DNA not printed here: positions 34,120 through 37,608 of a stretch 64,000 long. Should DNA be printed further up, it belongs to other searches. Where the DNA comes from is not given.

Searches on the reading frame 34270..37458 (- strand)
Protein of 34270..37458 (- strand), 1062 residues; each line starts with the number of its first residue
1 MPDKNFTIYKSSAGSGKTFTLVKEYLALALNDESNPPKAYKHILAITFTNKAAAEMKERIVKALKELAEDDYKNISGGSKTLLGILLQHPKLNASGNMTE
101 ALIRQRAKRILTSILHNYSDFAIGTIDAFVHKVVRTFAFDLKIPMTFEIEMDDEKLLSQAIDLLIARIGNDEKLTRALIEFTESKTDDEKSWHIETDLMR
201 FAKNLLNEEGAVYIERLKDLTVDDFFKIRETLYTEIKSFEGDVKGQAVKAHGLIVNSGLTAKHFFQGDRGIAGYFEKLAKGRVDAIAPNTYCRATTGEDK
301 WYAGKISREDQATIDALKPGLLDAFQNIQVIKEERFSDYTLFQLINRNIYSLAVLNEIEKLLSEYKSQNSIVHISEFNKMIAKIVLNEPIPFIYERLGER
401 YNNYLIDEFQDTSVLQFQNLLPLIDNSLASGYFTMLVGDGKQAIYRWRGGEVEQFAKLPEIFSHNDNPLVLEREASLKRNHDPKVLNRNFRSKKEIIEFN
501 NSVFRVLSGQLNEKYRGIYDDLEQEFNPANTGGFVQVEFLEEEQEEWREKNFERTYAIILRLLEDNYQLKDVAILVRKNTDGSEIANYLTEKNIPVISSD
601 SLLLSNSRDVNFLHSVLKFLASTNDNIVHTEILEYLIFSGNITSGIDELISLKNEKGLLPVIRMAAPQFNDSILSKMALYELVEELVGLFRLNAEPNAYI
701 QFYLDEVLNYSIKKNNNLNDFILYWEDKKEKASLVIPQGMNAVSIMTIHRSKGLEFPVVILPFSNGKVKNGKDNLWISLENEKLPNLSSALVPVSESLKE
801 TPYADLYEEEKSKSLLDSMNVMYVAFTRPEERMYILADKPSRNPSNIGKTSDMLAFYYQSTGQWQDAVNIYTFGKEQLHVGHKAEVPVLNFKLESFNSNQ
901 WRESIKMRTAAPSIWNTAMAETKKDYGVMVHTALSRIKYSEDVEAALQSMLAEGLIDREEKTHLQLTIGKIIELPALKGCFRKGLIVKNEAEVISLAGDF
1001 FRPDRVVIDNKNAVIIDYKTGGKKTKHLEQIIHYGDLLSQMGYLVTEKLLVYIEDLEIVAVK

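Call 74: search_protein_families(library=pfam, proteins=[window:34270-37458:-], max_evalue=0.001)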
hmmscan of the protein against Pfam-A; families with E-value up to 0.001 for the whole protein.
window:34270-37458:- (1062 aa): 6 families
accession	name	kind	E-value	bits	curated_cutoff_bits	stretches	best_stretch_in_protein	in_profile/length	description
PF00580.27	UvrD-helicase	-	2.5e-37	129.5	23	1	11-459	20-267/271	UvrD/REP helicase N-terminal domain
PF13361.12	UvrD_C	-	2.5e-23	83.5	25.6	2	485-637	2-139/350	UvrD-like helicase C-terminal domain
PF13245.12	AAA_19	-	8.1e-11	42.7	25.1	1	10-63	17-64/134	AAA domain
PF13538.12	UvrD_C_2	-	6.4e-06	26.4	27.4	1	744-761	3-20/52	UvrD-like helicase C-terminal domain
PF12705.13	PDDEXK_1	-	9.8e-05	22.8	22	1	921-1042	31-173/247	PD-(D/E)XK nuclease superfamily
PF13087.12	AAA_12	-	0.00023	21.3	27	0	478-591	13-131/195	AAA domain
